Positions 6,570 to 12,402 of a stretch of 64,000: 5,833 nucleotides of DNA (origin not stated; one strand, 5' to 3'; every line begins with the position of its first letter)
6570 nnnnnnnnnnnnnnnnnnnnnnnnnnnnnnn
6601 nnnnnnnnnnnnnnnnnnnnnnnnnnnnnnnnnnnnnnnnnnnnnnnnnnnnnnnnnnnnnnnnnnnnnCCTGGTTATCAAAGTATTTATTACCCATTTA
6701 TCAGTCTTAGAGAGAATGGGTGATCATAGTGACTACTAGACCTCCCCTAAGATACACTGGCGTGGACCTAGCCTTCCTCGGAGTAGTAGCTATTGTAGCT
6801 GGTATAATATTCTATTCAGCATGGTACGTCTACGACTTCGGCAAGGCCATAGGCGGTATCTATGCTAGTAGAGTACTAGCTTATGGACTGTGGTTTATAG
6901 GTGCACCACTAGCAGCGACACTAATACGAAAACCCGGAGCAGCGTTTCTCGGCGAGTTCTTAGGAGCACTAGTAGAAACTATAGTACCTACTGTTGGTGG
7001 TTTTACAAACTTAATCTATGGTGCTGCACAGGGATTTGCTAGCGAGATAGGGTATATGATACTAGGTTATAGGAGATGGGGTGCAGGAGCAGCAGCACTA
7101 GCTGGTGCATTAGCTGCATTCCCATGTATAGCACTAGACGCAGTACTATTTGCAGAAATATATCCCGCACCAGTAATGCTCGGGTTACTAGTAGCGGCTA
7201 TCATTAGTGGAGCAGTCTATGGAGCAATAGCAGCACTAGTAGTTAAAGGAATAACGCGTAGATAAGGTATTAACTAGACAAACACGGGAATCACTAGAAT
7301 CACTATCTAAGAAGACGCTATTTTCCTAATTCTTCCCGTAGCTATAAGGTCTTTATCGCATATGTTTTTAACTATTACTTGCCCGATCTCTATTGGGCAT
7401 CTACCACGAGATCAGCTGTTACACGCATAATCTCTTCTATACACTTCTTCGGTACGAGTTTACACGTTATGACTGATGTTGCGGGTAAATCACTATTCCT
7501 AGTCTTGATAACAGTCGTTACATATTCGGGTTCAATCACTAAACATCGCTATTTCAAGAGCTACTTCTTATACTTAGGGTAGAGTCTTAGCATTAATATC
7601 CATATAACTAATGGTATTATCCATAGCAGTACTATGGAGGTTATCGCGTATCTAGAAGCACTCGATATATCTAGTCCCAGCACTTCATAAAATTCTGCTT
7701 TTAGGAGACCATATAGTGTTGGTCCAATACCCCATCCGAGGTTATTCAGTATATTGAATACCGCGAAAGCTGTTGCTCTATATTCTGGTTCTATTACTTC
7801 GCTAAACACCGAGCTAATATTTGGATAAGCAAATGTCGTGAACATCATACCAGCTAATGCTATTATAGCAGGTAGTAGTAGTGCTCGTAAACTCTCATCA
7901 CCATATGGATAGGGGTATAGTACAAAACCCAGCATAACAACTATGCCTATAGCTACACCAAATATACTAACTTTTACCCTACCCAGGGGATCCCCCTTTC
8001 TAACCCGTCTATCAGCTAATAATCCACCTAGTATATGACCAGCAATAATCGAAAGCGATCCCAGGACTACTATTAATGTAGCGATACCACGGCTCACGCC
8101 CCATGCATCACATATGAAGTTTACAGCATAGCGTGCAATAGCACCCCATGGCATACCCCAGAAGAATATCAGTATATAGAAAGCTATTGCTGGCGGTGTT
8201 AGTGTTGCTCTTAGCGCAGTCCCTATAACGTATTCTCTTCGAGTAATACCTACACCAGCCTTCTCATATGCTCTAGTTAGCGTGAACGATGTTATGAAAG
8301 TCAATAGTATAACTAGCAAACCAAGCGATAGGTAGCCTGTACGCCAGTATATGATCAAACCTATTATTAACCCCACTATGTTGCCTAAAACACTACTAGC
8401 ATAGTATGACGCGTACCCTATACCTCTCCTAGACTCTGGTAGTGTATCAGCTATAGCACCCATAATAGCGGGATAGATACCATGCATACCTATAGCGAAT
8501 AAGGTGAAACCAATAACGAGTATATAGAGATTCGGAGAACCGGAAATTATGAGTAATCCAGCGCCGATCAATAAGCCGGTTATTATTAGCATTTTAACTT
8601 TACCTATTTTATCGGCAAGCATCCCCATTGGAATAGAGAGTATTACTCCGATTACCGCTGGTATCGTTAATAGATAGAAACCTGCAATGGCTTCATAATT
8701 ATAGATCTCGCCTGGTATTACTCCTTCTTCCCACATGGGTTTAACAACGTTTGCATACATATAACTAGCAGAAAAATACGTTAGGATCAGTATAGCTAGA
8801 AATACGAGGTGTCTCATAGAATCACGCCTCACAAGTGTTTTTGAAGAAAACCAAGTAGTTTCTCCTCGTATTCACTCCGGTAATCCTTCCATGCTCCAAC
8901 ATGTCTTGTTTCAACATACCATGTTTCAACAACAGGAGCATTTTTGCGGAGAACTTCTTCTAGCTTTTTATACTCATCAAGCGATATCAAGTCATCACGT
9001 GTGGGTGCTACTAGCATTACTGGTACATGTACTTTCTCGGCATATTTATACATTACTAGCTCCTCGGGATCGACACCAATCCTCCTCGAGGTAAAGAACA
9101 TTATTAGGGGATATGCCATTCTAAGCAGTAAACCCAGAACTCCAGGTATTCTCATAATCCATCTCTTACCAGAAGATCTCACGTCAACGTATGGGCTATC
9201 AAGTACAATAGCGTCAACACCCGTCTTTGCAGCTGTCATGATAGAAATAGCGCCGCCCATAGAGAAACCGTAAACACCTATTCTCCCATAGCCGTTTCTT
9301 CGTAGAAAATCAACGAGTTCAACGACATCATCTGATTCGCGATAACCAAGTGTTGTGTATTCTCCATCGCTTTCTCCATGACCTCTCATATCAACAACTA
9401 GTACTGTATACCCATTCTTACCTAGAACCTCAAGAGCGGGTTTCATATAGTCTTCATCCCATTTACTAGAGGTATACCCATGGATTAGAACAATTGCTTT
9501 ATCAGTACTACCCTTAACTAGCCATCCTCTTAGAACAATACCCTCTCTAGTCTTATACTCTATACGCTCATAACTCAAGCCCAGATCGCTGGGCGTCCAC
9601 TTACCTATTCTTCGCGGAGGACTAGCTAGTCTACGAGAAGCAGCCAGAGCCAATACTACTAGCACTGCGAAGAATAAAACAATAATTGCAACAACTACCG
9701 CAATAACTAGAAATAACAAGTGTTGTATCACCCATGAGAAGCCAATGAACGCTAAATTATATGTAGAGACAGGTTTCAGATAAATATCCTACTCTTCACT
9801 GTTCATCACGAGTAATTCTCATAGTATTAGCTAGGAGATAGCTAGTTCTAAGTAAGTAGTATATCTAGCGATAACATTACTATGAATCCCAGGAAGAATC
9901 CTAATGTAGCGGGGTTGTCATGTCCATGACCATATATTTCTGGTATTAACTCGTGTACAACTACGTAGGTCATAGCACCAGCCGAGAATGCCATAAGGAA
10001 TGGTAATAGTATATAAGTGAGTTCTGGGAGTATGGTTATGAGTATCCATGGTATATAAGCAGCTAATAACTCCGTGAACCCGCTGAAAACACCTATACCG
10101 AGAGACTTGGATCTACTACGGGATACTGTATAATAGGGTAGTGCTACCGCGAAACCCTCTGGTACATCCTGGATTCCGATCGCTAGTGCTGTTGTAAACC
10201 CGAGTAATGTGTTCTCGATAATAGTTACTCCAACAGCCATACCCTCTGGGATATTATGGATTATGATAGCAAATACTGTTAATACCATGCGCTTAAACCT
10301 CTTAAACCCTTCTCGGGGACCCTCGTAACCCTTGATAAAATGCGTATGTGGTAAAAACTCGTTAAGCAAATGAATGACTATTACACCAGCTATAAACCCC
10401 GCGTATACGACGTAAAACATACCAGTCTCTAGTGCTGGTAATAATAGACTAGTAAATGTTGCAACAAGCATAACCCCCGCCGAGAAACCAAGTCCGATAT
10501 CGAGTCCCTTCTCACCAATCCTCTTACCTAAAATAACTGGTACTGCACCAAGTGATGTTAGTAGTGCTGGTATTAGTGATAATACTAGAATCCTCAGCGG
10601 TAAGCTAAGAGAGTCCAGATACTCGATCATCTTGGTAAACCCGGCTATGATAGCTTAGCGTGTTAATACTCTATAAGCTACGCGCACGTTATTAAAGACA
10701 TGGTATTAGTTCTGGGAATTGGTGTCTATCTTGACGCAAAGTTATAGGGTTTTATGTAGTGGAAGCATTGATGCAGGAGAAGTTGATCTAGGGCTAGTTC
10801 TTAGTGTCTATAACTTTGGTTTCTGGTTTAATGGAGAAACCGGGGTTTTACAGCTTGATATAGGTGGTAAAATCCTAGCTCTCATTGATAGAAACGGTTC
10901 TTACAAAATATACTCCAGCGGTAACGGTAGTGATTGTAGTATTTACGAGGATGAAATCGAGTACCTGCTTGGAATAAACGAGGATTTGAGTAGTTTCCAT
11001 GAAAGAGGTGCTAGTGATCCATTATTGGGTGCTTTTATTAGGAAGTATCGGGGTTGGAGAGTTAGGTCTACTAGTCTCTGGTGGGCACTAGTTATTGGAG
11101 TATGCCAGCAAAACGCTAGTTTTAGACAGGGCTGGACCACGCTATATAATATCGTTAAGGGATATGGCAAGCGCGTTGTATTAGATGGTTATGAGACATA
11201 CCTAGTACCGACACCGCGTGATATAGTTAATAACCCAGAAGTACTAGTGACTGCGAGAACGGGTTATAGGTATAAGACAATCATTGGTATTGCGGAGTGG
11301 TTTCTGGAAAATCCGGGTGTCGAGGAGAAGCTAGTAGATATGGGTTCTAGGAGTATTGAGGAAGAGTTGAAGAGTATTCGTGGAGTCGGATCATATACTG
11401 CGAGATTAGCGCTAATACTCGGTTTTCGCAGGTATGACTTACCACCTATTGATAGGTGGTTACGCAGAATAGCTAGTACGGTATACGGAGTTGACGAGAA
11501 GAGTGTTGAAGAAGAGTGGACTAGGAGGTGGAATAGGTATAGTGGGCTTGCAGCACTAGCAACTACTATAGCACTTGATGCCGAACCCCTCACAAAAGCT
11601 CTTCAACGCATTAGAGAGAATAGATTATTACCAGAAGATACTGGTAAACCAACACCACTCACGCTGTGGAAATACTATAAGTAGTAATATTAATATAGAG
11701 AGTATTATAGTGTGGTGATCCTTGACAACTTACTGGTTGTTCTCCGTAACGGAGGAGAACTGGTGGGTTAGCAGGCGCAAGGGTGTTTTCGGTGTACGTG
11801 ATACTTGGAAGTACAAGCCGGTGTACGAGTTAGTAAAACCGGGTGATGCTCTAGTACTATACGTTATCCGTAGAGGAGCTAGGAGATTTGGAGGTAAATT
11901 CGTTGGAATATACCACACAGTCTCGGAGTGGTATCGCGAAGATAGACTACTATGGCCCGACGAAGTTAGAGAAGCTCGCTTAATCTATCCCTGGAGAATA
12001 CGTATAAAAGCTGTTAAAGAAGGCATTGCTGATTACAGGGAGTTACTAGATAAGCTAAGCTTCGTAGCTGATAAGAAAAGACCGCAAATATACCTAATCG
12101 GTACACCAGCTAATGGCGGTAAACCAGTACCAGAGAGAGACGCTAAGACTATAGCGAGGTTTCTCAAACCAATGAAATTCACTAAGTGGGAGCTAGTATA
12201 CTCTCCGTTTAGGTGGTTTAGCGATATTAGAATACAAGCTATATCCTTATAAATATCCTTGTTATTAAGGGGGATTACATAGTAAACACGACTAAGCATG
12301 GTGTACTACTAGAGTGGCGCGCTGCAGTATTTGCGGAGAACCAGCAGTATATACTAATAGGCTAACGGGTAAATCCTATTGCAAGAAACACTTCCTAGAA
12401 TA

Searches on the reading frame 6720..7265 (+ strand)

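Call 19: search_protein_families(library=pfam, proteins=[window:6720-7265:+], max_evalue=0.001)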
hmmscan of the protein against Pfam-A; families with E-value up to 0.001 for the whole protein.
window:6720-7265:+ (181 aa): 1 family
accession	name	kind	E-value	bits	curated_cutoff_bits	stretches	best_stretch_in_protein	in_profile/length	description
PF09819.14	ABC_cobalt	-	7e-30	104.1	25.2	1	15-134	1-120/121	ABC-type cobalt transport system, permease component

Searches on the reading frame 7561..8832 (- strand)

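Call 19: search_protein_families(library=pfam, proteins=[window:7561-8832:-], max_evalue=0.001)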
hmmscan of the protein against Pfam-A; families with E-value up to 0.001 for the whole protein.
window:7561-8832:- (423 aa): 1 family
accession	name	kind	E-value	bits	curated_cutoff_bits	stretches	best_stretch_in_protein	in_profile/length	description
PF07690.21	MFS_1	-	2.3e-35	122.6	33.4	1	18-371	7-347/347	Major Facilitator Superfamily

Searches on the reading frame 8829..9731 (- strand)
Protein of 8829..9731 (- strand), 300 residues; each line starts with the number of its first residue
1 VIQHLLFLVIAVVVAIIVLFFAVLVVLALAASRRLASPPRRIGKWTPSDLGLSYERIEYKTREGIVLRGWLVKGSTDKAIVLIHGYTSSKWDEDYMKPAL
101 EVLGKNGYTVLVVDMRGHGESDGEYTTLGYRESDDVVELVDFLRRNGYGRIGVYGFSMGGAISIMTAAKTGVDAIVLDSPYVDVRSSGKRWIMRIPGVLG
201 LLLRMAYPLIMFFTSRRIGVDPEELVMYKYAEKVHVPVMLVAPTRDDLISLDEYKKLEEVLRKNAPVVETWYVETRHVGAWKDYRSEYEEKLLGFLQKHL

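Call 19: search_protein_families(library=pfam, proteins=[window:8829-9731:-], max_evalue=0.001)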
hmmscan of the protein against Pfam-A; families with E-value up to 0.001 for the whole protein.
window:8829-9731:- (300 aa): 10 families
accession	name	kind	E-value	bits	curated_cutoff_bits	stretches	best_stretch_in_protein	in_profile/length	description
PF00561.26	Abhydrolase_1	-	1.4e-16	61.4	25.8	1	79-182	2-103/245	alpha/beta hydrolase fold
PF12146.15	Hydrolase_4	-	5.5e-16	59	27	1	76-199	3-130/239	Serine aminopeptidase, S33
PF12697.13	Abhydrolase_6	-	1.1e-15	59.3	26.3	1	80-214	1-126/217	Alpha/beta hydrolase family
PF02129.25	Peptidase_S15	-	2.4e-15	57.4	23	1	89-185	34-133/262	X-Pro dipeptidyl-peptidase (S15 family)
PF00326.27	Peptidase_S9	-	6.2e-11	42.6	22.6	1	100-188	7-105/213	Prolyl oligopeptidase family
PF01738.24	DLH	-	2.4e-08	34.3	21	0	79-176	15-125/217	Dienelactone hydrolase family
PF05057.20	DUF676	-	3.7e-05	23.8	20.3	1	77-166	5-95/217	Putative serine esterase (DUF676)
PF09752.15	ABHD18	-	4.9e-05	23.1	21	1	135-170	161-196/351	Alpha/beta hydrolase domain containing 18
PF05448.18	AXE1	-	8.7e-05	21.9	21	0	136-182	163-210/321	Acetyl xylan esterase (AXE1)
PF20434.5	BD-FAE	-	0.00035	20.6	26.8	0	78-174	14-114/215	BD-FAE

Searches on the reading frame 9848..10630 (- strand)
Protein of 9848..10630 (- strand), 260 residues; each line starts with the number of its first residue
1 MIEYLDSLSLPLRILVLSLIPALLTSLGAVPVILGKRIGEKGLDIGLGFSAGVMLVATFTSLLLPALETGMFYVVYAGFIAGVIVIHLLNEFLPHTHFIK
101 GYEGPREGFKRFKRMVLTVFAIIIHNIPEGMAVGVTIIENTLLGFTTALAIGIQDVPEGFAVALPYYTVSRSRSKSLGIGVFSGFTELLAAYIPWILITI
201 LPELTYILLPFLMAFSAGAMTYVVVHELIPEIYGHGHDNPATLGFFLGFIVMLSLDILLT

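Call 19: search_protein_families(library=pfam, proteins=[window:9848-10630:-], max_evalue=0.001)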
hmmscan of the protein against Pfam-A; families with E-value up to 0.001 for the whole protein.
window:9848-10630:- (260 aa): 1 family
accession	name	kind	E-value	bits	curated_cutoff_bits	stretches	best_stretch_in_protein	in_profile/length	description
PF02535.28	Zip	-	1.1e-20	74.6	35.1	1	114-255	177-322/323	ZIP Zinc transporter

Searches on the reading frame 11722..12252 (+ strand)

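Call 20: search_protein_families(library=pfam, proteins=[window:11722-12252:+], max_evalue=0.001)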
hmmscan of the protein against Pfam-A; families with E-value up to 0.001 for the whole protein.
window:11722-12252:+ (176 aa): 1 family
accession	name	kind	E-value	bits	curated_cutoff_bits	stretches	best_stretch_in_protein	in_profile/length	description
PF01878.24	EVE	-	2.4e-08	34.5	23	1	3-145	1-143/145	EVE domain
